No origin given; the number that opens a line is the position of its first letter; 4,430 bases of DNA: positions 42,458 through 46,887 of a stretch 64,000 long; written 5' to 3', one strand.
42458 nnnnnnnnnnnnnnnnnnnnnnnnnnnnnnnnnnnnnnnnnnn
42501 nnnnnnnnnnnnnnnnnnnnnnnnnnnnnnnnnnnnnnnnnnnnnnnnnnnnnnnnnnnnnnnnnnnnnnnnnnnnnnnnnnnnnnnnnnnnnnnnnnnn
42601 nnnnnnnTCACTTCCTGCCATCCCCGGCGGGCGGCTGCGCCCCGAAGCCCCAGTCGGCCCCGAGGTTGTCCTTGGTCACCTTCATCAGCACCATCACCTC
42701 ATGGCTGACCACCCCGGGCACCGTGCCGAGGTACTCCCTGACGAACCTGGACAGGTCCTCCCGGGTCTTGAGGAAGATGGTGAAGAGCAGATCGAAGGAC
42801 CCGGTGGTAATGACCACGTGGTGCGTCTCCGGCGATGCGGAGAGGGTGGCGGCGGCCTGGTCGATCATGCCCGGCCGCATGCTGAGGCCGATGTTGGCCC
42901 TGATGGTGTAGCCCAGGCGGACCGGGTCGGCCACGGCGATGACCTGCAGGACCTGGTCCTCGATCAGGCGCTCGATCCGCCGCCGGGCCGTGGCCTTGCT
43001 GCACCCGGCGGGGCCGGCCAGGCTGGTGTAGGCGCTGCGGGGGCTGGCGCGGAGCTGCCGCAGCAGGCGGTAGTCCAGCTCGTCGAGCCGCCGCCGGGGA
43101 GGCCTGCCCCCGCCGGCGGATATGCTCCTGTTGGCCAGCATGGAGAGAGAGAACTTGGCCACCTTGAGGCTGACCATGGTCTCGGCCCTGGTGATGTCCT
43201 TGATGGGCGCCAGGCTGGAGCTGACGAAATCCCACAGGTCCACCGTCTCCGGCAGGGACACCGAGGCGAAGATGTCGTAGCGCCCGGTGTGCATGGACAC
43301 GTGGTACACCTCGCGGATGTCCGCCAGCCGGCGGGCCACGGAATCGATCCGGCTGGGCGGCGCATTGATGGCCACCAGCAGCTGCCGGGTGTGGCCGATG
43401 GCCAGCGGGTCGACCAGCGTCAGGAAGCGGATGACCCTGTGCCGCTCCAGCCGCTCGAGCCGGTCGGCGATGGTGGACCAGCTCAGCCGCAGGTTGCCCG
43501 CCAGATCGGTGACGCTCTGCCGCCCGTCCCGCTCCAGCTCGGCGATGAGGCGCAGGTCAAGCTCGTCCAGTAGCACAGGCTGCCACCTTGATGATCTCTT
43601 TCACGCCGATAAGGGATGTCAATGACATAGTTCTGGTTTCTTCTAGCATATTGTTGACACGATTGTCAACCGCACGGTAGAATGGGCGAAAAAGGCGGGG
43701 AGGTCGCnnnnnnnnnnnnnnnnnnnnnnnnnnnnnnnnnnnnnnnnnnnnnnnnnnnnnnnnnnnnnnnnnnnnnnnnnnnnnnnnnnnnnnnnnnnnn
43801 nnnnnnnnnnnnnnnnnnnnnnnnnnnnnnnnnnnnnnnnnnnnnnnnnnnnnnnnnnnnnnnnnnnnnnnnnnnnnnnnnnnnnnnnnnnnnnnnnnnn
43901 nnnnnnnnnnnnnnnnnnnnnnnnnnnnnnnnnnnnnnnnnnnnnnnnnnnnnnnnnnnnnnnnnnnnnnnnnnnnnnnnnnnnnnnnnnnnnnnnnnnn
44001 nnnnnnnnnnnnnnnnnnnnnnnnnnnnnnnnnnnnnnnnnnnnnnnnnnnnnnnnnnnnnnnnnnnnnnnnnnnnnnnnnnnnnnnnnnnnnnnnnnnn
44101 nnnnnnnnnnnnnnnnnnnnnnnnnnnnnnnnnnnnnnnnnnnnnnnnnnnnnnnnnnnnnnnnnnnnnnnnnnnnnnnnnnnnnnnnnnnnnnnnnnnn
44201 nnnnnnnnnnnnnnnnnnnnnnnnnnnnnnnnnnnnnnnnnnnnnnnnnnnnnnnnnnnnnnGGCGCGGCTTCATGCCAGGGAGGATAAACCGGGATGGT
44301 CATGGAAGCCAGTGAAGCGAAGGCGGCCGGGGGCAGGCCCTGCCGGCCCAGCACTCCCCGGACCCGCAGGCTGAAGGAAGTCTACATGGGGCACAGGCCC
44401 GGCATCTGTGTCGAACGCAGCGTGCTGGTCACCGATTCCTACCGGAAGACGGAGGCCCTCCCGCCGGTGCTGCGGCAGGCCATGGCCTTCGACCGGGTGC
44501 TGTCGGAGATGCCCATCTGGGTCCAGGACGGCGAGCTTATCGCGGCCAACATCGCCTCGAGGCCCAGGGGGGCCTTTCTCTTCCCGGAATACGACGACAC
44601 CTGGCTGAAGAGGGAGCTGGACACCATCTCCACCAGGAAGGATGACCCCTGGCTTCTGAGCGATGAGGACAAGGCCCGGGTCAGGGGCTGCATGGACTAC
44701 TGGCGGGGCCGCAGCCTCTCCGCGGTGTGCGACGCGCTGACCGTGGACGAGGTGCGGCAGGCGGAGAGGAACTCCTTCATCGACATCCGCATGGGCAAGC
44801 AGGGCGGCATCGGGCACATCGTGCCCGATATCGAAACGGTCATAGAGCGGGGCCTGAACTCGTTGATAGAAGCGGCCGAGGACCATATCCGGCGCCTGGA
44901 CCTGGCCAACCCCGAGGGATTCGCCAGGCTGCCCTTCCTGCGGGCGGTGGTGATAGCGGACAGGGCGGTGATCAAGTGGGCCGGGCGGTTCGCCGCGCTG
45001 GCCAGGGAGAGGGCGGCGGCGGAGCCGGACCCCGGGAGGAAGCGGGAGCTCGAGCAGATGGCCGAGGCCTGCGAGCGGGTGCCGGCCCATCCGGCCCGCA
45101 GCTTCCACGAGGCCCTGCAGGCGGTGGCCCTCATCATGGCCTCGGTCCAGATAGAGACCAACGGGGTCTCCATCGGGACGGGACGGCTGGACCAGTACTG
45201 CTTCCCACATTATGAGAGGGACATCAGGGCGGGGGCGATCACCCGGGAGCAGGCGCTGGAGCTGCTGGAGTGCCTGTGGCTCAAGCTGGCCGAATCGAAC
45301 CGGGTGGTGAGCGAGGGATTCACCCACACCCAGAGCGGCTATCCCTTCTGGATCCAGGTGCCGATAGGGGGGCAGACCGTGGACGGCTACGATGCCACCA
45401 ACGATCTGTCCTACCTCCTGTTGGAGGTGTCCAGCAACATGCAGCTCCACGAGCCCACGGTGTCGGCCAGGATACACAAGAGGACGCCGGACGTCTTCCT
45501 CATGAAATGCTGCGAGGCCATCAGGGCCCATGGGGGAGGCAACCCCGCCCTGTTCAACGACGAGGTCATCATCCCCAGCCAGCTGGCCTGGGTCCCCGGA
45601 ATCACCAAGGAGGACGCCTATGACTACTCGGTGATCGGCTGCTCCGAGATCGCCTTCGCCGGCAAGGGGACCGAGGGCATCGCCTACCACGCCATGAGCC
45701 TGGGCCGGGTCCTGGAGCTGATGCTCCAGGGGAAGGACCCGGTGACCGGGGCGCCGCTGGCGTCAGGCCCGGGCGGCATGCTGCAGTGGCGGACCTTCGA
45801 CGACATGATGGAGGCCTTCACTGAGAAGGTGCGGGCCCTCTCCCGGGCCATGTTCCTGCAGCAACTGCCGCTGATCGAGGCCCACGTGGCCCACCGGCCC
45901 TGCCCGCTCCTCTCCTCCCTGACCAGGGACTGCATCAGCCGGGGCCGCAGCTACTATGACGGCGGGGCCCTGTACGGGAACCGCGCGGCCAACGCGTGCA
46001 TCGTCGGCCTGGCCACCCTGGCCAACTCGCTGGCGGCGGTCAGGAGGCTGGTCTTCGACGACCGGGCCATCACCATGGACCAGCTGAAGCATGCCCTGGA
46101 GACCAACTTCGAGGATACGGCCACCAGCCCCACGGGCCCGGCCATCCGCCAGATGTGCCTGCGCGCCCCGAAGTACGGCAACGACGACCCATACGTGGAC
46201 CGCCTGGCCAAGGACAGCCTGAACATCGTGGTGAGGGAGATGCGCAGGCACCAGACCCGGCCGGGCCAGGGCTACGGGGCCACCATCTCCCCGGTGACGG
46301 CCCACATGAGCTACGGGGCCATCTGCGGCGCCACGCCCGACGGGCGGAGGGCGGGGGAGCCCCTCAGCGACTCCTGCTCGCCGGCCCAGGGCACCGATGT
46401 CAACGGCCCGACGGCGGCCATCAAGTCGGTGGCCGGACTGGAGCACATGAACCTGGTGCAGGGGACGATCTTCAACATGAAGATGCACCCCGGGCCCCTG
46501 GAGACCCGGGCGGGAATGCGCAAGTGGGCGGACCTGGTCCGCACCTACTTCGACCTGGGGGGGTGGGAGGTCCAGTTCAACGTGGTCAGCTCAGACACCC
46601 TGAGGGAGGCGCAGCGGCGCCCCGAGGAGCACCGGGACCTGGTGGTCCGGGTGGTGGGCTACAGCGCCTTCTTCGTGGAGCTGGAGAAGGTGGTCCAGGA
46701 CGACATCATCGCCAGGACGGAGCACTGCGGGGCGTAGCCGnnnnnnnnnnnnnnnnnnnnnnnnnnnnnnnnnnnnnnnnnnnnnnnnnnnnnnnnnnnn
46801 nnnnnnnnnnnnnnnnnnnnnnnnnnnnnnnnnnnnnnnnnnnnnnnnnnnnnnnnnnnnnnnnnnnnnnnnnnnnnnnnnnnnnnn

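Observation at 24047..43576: Three paralogous tandem-Lrp/AsnC regulators, each adjacent to a different anaerobic redox cassette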

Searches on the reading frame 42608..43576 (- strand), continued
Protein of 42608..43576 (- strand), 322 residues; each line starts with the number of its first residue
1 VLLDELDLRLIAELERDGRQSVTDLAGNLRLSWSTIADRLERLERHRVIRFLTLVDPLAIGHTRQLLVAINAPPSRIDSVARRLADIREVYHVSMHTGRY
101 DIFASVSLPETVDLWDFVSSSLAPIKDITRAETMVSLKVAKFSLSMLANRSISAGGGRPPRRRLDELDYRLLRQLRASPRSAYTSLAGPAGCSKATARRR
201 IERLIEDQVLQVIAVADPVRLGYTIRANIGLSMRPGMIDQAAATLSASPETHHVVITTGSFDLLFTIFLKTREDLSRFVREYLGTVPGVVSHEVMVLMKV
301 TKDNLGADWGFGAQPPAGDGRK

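Call 85: find_encoding_contigs(protein=P0068, flank=1000, max_places=5)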
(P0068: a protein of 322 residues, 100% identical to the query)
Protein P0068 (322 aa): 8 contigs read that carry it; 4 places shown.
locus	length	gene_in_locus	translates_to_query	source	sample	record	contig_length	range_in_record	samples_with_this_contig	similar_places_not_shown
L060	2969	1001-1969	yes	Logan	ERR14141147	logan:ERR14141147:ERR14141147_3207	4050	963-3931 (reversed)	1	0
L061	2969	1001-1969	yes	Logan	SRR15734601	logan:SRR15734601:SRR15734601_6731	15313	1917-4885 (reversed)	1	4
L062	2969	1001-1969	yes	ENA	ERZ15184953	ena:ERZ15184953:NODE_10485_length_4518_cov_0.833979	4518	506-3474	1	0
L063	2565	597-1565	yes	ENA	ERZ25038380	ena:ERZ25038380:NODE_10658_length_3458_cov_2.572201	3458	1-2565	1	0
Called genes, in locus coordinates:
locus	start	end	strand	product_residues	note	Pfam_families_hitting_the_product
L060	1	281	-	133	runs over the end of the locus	?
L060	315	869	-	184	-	PF13669:Glyoxalase_4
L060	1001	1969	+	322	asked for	PF01047:MarR (faint), PF13404:HTH_AsnC-type, PF13412:HTH_24, PF01037:AsnC_trans_reg, PF13404:HTH_AsnC-type, PF01037:AsnC_trans_reg, PF22482:AsnC_trans_reg_3 (weak)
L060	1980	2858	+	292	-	PF00753:Lactamase_B, PF12706:Lactamase_B_2 (weak)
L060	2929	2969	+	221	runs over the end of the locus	PF00072:Response_reg, PF00486:Trans_reg_C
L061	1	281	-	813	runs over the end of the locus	PF02901:PFL-like, PF01228:Gly_radical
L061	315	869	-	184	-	PF13669:Glyoxalase_4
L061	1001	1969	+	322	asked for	PF01047:MarR (faint), PF13404:HTH_AsnC-type, PF13412:HTH_24, PF01037:AsnC_trans_reg, PF13404:HTH_AsnC-type, PF01037:AsnC_trans_reg, PF22482:AsnC_trans_reg_3 (weak)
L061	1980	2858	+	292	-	PF00753:Lactamase_B, PF12706:Lactamase_B_2 (weak)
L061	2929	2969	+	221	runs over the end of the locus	PF00072:Response_reg, PF00486:Trans_reg_C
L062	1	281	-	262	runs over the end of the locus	?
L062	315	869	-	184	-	PF13669:Glyoxalase_4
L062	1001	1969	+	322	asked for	PF01047:MarR (faint), PF13404:HTH_AsnC-type, PF13412:HTH_24, PF01037:AsnC_trans_reg, PF13404:HTH_AsnC-type, PF01037:AsnC_trans_reg, PF22482:AsnC_trans_reg_3 (weak)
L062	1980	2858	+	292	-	PF00753:Lactamase_B, PF12706:Lactamase_B_2 (weak)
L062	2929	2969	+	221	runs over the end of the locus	PF00072:Response_reg, PF00486:Trans_reg_C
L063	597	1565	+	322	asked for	PF01047:MarR (faint), PF13404:HTH_AsnC-type, PF13412:HTH_24, PF01037:AsnC_trans_reg, PF13404:HTH_AsnC-type, PF01037:AsnC_trans_reg, PF22482:AsnC_trans_reg_3 (weak)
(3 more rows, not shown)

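Call 92: find_encoding_contigs(protein=P0110, flank=3000, max_places=3)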
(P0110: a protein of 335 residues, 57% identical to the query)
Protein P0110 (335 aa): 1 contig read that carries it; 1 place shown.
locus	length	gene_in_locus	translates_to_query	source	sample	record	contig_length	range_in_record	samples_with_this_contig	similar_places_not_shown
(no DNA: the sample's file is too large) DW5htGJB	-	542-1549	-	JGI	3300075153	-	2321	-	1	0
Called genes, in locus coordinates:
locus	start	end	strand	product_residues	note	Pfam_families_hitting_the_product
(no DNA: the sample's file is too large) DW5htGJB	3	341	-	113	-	?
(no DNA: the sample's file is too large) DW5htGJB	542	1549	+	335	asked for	PF01047:MarR (faint), PF12802:MarR_2 (faint), PF12840:HTH_20 (faint), PF13404:HTH_AsnC-type, PF13412:HTH_24, PF13404:HTH_AsnC-type, PF13412:HTH_24 (weak), PF01037:AsnC_trans_reg, +2 more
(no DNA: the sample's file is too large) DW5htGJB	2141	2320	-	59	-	?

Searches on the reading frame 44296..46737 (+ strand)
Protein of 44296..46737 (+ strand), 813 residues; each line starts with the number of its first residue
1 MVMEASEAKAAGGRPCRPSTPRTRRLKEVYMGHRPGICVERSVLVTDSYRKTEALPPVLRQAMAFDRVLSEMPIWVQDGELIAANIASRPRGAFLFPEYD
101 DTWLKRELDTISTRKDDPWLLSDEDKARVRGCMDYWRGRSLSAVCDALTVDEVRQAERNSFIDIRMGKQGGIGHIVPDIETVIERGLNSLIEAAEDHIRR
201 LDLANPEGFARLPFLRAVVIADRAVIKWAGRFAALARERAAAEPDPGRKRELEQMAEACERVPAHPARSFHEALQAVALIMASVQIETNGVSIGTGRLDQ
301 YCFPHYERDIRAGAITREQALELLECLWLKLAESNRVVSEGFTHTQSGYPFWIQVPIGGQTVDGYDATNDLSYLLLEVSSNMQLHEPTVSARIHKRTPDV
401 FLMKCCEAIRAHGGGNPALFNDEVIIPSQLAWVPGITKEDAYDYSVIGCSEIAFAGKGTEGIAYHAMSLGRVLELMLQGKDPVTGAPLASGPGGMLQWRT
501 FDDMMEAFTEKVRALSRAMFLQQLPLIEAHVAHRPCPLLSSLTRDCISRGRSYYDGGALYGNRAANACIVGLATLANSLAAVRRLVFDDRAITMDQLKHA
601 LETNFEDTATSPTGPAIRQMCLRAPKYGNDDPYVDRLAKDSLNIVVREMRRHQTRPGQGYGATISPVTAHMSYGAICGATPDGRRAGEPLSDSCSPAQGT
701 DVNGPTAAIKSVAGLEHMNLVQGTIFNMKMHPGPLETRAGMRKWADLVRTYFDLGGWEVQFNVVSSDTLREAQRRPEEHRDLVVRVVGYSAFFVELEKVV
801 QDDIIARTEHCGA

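Call 9: search_protein_families(library=pfam, proteins=[window:44296-46737:+], max_evalue=0.00001)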
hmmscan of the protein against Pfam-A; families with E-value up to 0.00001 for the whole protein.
window:44296-46737:+ (813 aa): 2 families
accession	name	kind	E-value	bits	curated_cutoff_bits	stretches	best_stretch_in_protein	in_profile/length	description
PF02901.20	PFL-like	-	3.2e-179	598.1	24.3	1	20-674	2-647/647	Pyruvate formate lyase-like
PF01228.26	Gly_radical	-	5.6e-29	101.2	22.2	1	691-794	2-106/106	Glycine radical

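Call 44: search_solved_structures(query=window:44296-46737:+, max_evalue=1e-20)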
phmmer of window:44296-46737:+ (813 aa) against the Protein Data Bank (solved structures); distinct sequences matched with E-value up to 1e-20: 35.
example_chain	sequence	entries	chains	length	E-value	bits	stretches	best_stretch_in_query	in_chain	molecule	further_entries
9f3w_A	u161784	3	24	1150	8.9e-176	589.6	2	17-808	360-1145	Choline trimethylamine-lyase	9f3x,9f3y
1r8w_A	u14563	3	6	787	1.6e-172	578.8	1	19-811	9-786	glycerol dehydratase | B12-independent glycerol dehydratase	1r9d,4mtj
5i2a_A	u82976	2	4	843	2.2e-164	552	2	20-623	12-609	Diol-dehydratase | Diol dehydratase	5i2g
9rco_A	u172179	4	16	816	4.1e-163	547.7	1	20-810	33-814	Glycyl radical protein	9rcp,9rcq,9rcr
9r0v_A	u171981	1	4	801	2.8e-149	502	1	10-809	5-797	Choline trimethylamine-lyase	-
5fau_A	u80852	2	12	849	6.6e-149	500.7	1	10-809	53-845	Choline trimethylamine-lyase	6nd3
5fay_A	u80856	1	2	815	1.6e-148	499.5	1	17-809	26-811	Choline trimethylamine-lyase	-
5faw_A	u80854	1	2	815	2e-148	499.2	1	17-809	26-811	Choline trimethylamine-lyase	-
6vue_A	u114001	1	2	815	2e-148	499.1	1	17-809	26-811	Choline trimethylamine-lyase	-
9ht9_A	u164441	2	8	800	3.2e-148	498.5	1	19-809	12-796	Choline trimethylamine-lyase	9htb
5fav_A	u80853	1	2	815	5.3e-148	497.8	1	17-809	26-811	Choline trimethylamine-lyase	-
5kdp_A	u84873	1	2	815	1.3e-147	496.5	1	17-809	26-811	Choline trimethylamine-lyase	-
6xs4_A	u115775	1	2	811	4.5e-146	491.4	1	34-810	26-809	Formate C-acetyltransferase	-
8id7_A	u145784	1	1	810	5e-146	491.2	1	34-810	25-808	Probable dehydratase YbiW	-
8yjn_A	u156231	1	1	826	5.1e-146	491.2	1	34-810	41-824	Probable dehydratase YbiW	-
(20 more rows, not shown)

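Call 72: search_protein_families(library=ncbifam, proteins=[window:44296-46737:+], max_evalue=0.00001)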
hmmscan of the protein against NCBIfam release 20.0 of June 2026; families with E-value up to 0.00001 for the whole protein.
window:44296-46737:+ (813 aa): 12 families
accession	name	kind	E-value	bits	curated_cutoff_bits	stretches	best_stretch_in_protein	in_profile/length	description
TIGR01774.1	PFL2-3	subfamily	1.6e-207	691.4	678.2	1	22-810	5-784/786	formate C-acetyltransferase/glycerol dehydratase family glycyl radical enzyme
NF048011.1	SfplDhtHpsGDes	equivalog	4.3e-179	597.5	1000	1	20-810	23-819/821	(2S)-3-sulfopropanediol dehydratase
TIGR04394.1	choline_CutC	equivalog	2.2e-168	562.3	1050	1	20-808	2-784/789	choline trimethylamine-lyase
NF043068.1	glycl_HYPD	equivalog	3.7e-157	524.7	1100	1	22-810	3-782/784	trans-4-hydroxy-L-proline dehydratase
NF007437.0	PRK09983.1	equivalog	9e-157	523.4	1109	1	20-810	2-763/765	formate C-acetyltransferase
NF048009.1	SfplDhtHpfGKleb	equivalog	5e-148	494.6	1000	1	21-809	26-821/824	(2S)-3-sulfopropanediol dehydratase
NF033718.1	indole_decarb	equivalog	1e-138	464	1100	2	121-810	157-866/868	indoleacetate decarboxylase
NF033715.1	glycyl_HPDL_Lrg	equivalog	3.6e-104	349.4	1150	1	182-810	235-899/901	4-hydroxyphenylacetate decarboxylase large subunit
TIGR01255.1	pyr_form_ly_1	equivalog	4.3e-35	121.4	994.2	2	625-810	549-741/744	formate C-acetyltransferase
NF038360.1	rad_fix_GrcA3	exception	1.8e-13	50.4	158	1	746-810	11-75/78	autonomous glycyl radical cofactor GrcA3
NF008341.1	PRK11127.1-1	equivalog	4.5e-10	39.4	145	1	756-811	23-78/80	autonomous glycyl radical cofactor GrcA2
TIGR04365.1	spare_glycyl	equivalog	1.6e-06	28.4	170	1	755-808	68-121/126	autonomous glycyl radical cofactor GrcA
